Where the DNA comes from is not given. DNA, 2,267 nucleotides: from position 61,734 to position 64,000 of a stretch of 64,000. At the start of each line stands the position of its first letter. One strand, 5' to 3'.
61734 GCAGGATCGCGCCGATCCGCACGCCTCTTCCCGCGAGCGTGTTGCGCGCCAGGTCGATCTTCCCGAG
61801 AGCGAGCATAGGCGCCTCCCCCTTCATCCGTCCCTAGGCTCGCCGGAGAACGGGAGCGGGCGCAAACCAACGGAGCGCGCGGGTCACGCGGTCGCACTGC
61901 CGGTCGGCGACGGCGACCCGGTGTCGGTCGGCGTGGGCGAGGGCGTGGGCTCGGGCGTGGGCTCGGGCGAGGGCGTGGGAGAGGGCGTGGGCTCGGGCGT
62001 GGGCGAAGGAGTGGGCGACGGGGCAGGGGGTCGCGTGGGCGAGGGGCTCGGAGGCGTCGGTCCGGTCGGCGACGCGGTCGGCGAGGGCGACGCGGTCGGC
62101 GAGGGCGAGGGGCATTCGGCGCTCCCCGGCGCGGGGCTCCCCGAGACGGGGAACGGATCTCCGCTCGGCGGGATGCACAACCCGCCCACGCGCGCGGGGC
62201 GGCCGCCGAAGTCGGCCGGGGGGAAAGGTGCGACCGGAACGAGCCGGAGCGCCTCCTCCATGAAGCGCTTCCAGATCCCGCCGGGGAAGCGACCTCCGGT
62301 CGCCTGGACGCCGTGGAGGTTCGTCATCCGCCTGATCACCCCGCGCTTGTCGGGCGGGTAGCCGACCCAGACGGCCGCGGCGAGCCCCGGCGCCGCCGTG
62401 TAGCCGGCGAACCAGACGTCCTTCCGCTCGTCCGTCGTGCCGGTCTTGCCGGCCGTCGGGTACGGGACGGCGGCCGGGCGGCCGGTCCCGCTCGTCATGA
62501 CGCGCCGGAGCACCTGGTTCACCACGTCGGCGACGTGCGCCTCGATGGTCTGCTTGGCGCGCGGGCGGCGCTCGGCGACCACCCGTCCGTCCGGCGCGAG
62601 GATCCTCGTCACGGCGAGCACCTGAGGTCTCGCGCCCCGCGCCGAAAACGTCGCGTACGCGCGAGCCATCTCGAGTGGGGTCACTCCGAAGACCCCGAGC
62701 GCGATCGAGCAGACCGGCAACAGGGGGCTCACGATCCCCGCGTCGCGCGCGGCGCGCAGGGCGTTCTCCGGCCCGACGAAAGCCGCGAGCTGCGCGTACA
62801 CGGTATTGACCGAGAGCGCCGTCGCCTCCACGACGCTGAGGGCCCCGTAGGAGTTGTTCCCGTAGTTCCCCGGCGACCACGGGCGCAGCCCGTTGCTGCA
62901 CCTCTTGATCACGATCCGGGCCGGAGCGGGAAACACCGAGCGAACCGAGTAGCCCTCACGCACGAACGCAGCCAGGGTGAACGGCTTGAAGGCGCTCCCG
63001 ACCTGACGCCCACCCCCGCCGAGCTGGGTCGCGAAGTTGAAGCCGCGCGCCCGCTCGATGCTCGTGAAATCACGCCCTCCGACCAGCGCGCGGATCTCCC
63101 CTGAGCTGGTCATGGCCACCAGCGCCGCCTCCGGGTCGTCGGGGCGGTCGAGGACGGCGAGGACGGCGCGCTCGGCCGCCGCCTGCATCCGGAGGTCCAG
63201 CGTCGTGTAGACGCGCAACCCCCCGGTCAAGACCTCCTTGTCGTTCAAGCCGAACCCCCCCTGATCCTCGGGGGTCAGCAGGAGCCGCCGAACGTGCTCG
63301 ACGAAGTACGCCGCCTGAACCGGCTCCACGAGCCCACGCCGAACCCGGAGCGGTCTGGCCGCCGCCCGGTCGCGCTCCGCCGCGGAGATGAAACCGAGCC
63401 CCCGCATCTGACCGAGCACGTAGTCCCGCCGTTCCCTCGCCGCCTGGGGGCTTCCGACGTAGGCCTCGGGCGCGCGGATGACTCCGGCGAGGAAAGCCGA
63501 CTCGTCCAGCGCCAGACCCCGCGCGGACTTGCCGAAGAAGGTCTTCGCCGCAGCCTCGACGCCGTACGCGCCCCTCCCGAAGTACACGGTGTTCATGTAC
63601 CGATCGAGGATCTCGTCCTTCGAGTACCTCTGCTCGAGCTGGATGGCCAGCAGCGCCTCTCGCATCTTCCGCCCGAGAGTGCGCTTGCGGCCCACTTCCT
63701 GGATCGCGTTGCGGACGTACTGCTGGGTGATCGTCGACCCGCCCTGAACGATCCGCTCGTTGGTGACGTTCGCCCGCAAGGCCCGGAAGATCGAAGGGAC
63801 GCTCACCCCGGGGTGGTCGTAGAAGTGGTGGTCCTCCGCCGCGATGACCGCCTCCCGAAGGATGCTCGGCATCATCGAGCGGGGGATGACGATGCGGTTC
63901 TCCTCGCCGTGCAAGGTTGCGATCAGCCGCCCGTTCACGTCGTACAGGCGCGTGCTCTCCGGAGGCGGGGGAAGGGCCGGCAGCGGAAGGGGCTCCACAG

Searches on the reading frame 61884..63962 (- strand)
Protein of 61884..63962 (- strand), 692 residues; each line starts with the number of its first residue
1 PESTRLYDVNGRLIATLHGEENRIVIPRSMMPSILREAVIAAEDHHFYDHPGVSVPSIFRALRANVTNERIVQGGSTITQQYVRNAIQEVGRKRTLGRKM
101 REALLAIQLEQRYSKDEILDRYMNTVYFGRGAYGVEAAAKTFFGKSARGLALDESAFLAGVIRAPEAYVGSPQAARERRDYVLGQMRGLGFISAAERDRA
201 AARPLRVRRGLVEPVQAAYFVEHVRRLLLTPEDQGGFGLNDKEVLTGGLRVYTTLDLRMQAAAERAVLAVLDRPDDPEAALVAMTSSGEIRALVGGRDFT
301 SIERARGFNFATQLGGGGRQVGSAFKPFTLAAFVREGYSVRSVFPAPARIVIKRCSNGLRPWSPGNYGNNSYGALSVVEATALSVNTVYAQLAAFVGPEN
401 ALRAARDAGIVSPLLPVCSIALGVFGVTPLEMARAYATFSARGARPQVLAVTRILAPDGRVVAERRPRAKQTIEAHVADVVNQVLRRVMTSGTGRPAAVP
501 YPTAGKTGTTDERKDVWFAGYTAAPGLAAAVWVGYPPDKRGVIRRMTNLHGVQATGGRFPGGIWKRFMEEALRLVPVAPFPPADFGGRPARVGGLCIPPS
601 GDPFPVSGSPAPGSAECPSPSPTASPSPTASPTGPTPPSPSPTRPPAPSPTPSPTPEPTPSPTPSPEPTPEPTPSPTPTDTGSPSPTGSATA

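Call 29: search_protein_families(library=pfam, proteins=[window:61884-63962:-], max_evalue=0.001)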
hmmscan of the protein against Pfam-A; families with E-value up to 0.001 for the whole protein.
window:61884-63962:- (692 aa): 2 families
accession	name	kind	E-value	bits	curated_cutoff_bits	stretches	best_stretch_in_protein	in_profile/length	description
PF00912.28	Transgly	-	5.1e-61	205.6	27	1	11-186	2-177/178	Transglycosylase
PF00905.27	Transpeptidase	-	4.1e-20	72.6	22.1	2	419-531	155-276/299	Penicillin binding protein transpeptidase domain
